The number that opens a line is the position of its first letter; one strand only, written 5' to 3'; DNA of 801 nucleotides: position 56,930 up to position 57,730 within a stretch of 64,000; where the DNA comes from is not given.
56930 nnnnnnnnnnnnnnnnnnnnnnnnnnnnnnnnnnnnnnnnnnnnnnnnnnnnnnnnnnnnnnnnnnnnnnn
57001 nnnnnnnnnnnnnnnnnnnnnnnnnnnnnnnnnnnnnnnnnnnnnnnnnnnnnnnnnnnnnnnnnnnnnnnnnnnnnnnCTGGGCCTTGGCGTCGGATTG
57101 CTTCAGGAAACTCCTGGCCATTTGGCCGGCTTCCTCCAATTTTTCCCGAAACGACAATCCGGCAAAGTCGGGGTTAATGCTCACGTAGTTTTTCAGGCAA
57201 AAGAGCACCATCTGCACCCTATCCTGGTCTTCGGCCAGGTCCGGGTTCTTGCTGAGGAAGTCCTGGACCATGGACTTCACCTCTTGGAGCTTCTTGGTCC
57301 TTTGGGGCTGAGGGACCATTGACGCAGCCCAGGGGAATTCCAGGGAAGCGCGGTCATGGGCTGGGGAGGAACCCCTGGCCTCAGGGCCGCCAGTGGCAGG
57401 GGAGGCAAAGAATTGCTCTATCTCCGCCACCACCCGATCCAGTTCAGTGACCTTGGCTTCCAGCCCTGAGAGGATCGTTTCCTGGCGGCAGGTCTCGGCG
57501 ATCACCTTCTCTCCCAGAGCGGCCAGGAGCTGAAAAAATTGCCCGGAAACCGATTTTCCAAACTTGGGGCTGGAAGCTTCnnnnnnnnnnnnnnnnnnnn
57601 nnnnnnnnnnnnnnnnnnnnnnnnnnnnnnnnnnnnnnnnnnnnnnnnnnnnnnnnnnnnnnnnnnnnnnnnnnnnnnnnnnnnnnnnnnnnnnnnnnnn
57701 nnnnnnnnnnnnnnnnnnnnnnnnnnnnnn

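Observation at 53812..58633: Tight four-gene operon combining two predicted c-di-GMP receptor folds (PilZ, MshEN), a MinD/ParA ATPase, an AAA+ ATPase and a PrimPol-like protein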

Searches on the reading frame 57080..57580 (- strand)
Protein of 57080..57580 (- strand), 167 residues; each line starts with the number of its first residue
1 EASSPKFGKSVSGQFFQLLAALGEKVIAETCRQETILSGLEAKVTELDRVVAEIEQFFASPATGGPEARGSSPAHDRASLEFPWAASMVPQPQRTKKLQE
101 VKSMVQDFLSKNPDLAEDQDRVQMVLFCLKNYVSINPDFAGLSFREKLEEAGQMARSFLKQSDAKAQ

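Call 76: search_protein_representatives(protein=window:57080-57580:-)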
Query: 167 residues. Proteins with E-value up to 0.001 (for the whole library): 72; up to 1e-10: 42; up to 1e-30: 8. The best 72 are listed.
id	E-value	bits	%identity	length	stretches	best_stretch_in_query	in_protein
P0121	3.8e-99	344.9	99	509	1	1-167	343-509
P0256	7.0e-43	162.2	51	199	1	1-162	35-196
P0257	6.1e-41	155.9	51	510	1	3-161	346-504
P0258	5.5e-40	152.9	50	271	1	4-161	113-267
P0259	1.1e-35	138.9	49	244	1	4-160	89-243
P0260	4.3e-35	136.9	76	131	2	101-162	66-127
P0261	7.1e-35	136.2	49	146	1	18-161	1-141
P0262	2.0e-33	131.5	47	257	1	5-163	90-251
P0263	1.4e-28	115.8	41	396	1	9-161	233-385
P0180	2.5e-28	115.0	62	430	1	67-161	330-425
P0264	2.3e-25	105.4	87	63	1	104-165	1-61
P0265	3.5e-25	104.8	59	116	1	71-160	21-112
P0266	2.2e-24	102.2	71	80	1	90-161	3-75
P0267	9.5e-21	90.4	41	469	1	4-163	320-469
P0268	1.7e-18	83.1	43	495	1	16-159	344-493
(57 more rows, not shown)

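Call 78: search_protein_families(library=pfam, alignment_id=A7, max_evalue=0.001)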
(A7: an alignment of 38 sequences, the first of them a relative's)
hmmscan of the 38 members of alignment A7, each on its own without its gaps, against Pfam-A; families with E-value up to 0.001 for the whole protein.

A. member 1, P0267 (469 aa): 1 family
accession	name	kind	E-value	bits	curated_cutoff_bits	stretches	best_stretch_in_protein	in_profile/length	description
PF09250.16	Prim-Pol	-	5.7e-08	33.8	22.8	1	61-179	35-154/158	Bifunctional DNA primase/polymerase, N-terminal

B. families by the number of members that match (of 38 scanned): 1 family
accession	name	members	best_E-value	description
PF09250.16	Prim-Pol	17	9.1e-12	Bifunctional DNA primase/polymerase, N-terminal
